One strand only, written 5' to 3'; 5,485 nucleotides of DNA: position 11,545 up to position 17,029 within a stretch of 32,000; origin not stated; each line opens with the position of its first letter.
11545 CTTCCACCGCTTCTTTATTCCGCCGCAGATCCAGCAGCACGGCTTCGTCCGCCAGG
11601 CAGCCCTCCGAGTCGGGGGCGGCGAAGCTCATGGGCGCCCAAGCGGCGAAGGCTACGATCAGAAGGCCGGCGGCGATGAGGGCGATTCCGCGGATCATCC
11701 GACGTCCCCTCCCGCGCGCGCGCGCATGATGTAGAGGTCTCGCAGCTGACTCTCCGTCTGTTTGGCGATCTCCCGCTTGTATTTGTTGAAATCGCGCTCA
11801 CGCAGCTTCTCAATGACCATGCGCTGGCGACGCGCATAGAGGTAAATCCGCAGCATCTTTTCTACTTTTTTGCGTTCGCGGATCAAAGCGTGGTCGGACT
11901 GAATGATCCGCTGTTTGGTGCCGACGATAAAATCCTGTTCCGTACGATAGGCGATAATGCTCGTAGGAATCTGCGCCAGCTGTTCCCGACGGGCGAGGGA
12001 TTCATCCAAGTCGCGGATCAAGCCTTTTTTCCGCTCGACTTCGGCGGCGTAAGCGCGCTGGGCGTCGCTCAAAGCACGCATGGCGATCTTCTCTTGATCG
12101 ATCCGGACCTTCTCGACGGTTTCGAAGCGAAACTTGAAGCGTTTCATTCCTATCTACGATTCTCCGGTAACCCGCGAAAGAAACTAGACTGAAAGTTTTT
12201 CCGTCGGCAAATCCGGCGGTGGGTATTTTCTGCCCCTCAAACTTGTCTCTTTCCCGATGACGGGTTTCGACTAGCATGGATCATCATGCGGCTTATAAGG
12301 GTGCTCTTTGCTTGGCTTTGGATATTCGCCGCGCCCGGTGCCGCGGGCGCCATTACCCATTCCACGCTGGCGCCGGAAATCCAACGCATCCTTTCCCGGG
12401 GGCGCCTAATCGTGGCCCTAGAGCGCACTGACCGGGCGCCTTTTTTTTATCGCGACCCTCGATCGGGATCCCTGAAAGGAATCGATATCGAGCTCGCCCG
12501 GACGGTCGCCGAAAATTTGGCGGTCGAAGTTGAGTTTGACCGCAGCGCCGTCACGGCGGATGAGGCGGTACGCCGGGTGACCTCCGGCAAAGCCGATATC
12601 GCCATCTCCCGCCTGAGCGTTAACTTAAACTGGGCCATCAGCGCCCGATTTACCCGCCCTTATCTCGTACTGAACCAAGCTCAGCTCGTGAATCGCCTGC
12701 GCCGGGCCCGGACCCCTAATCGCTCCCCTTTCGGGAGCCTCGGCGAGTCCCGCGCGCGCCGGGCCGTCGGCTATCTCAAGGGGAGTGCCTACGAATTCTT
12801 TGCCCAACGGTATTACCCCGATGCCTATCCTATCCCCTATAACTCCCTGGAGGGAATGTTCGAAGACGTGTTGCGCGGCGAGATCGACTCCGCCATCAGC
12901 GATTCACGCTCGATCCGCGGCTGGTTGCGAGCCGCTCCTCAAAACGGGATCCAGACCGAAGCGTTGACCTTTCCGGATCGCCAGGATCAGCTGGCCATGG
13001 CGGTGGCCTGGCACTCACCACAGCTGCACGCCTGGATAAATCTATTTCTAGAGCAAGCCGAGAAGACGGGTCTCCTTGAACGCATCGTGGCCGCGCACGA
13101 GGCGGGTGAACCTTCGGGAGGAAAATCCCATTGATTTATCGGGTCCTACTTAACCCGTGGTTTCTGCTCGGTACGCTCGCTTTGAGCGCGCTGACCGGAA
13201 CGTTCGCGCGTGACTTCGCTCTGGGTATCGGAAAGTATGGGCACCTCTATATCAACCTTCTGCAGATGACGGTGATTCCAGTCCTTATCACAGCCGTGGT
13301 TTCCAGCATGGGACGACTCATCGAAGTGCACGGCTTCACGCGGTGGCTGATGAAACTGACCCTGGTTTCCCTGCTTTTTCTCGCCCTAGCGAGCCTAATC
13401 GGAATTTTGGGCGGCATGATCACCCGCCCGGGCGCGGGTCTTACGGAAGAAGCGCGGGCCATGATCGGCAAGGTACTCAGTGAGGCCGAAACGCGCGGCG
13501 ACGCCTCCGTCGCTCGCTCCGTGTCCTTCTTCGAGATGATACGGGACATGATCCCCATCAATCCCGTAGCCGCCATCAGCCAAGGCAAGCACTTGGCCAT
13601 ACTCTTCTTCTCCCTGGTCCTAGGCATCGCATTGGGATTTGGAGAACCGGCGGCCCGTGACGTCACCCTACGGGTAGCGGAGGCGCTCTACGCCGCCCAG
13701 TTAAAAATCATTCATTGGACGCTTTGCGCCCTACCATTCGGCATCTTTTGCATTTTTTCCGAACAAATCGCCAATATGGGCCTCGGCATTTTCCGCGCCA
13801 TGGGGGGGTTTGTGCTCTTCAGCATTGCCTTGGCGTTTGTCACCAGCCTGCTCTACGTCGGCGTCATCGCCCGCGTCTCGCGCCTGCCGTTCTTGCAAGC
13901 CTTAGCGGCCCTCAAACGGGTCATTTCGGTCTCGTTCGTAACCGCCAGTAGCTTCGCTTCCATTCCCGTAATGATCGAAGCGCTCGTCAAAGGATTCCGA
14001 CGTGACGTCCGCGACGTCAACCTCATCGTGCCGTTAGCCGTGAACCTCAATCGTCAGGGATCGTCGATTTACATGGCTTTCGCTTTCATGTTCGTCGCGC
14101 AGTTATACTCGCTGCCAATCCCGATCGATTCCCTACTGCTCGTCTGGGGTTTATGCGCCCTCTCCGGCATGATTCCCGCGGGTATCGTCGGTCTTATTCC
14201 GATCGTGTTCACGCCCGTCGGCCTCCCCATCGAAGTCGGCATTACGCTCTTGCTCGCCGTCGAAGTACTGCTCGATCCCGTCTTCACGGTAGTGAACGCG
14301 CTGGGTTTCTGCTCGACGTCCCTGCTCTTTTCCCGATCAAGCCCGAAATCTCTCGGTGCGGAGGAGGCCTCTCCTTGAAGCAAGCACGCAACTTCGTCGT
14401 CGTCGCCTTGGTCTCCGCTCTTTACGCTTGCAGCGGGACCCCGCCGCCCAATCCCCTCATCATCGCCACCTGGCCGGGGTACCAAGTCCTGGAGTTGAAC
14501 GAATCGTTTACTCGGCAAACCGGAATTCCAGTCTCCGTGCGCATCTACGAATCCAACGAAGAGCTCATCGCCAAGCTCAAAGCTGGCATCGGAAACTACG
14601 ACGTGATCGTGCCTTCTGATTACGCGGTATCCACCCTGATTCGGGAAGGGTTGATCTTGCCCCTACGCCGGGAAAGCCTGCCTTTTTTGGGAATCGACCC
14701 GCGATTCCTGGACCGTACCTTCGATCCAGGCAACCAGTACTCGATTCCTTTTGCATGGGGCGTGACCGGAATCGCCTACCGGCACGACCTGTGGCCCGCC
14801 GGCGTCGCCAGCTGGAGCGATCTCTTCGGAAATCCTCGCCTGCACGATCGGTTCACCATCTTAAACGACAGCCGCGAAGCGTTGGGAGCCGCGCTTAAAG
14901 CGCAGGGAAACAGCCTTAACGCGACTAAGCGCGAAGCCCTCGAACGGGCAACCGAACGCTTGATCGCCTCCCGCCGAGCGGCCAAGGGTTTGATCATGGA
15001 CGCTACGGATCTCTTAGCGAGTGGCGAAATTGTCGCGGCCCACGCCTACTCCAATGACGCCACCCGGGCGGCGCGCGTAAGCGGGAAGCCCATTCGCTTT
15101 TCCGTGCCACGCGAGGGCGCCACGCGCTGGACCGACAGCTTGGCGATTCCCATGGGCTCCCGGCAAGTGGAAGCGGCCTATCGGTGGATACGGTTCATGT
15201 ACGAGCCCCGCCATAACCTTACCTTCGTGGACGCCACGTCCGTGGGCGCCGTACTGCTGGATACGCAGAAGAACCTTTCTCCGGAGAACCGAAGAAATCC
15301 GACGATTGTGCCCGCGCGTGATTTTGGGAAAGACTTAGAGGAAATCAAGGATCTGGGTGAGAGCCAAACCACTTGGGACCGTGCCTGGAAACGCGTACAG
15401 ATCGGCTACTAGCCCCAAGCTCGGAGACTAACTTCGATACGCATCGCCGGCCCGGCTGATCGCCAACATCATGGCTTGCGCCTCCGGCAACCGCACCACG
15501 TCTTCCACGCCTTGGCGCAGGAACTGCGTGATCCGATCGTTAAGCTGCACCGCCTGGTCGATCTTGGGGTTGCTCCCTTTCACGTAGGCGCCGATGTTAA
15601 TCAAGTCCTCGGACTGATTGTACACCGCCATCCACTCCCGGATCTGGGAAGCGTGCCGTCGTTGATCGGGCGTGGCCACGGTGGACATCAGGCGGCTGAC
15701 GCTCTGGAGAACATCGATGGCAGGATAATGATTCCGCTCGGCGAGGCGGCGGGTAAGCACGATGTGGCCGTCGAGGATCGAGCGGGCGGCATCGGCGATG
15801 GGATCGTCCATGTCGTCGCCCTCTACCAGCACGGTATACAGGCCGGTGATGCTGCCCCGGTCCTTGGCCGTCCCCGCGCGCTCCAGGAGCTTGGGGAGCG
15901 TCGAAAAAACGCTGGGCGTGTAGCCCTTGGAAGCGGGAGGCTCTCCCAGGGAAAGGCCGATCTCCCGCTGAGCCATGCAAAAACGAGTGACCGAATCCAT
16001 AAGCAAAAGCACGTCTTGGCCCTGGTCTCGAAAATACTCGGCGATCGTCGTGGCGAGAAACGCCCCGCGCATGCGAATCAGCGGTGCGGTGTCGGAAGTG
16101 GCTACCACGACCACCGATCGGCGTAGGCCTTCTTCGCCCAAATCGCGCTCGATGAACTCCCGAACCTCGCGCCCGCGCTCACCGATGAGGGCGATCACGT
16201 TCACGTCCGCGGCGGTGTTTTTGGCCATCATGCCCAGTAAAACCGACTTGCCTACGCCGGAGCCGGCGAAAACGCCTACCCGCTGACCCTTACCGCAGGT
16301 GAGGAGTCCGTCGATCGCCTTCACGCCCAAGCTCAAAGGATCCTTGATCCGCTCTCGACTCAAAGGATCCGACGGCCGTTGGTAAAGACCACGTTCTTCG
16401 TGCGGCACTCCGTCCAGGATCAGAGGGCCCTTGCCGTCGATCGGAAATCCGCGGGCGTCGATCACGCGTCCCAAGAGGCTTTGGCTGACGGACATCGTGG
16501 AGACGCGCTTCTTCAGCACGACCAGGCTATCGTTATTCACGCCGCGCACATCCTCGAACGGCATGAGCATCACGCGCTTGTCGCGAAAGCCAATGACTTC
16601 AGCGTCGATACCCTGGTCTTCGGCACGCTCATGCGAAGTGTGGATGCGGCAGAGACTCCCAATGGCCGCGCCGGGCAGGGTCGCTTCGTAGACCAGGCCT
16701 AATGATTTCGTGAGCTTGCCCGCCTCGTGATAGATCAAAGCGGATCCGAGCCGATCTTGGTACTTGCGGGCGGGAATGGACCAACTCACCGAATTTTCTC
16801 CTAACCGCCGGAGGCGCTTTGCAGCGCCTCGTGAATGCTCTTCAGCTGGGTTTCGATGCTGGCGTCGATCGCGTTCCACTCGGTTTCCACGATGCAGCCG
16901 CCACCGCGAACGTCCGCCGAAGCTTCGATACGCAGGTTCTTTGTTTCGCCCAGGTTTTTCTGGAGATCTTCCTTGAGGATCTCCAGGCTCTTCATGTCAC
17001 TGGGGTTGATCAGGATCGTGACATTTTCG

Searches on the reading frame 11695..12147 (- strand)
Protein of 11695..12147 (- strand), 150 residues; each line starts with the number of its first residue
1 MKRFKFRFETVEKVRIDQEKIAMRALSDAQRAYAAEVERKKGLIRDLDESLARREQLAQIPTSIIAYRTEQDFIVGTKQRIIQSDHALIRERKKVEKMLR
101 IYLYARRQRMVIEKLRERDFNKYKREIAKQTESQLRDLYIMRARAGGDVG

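Call 6: search_protein_families(library=pfam, proteins=[window:11695-12147:-], max_evalue=0.001)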
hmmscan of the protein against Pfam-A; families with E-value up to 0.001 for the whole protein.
window:11695-12147:- (150 aa): 1 family
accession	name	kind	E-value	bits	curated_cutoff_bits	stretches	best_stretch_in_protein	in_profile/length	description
PF02050.21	FliJ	-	5.5e-06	27.1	28.4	1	22-135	3-115/123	Flagellar FliJ protein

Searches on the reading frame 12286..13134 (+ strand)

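Call 61: search_protein_families(library=pfam, proteins=[window:12286-13134:+], max_evalue=0.01)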
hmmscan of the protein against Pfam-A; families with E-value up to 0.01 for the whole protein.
window:12286-13134:+ (282 aa): 1 family
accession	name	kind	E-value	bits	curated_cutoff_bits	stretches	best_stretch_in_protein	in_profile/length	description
PF00497.25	SBP_bac_3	-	2e-17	63.6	26.4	1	48-269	7-127/132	Bacterial extracellular solute-binding proteins, family 3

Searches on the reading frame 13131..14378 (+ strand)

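Call 61: search_protein_families(library=pfam, proteins=[window:13131-14378:+], max_evalue=0.01)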
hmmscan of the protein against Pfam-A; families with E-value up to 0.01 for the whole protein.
window:13131-14378:+ (415 aa): 1 family
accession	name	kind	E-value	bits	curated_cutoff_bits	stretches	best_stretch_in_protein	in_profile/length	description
PF00375.23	SDF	-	1.9e-62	211.9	27.9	1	12-402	5-386/387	Sodium:dicarboxylate symporter family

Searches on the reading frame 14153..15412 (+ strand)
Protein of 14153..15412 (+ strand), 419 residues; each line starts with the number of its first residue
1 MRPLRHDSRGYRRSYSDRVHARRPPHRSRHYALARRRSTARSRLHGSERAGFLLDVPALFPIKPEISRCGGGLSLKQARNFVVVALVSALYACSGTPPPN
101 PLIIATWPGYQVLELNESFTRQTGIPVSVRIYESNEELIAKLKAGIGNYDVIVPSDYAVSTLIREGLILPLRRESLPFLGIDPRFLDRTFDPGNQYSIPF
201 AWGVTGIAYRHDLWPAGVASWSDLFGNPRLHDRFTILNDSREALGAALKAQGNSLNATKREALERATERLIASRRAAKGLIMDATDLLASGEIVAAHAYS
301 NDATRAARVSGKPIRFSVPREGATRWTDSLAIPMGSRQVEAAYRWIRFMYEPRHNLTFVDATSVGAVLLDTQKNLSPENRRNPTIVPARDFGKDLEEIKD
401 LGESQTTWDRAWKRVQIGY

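Call 61: search_protein_families(library=pfam, proteins=[window:14153-15412:+], max_evalue=0.01)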
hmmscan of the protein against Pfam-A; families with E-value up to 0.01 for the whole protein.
window:14153-15412:+ (419 aa): 4 families
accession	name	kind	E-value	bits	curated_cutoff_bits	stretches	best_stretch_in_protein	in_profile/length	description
PF13416.11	SBP_bac_8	-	3.1e-27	96.5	27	1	117-373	4-267/279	Bacterial extracellular solute-binding protein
PF13343.11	SBP_bac_6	-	2.4e-13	50.6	24.6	1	149-378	4-228/245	Bacterial extracellular solute-binding protein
PF01547.30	SBP_bac_1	-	1.2e-09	39.1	26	1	119-352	17-303/307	Bacterial extracellular solute-binding protein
PF02030.20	Lipoprotein_8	-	2.7e-07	30.2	20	1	75-171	5-93/493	Hypothetical lipoprotein (MG045 family)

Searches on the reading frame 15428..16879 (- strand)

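Call 6: search_protein_families(library=pfam, proteins=[window:15428-16879:-], max_evalue=0.001)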
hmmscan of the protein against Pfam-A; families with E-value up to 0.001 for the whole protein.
window:15428-16879:- (483 aa): 3 families
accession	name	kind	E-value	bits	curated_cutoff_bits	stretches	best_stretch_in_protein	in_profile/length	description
PF00006.31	ATP-synt_ab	-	1.6e-93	312.6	29.5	1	185-395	1-213/213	ATP synthase alpha/beta family, nucleotide-binding domain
PF18269.6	T3SS_ATPase_C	-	2.4e-25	88.6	22.7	1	403-471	2-70/72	T3SS EscN ATPase C-terminal domain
PF02874.29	ATP-synt_ab_N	-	0.00034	21.5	20.9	0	60-120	5-65/69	ATP synthase alpha/beta family, beta-barrel domain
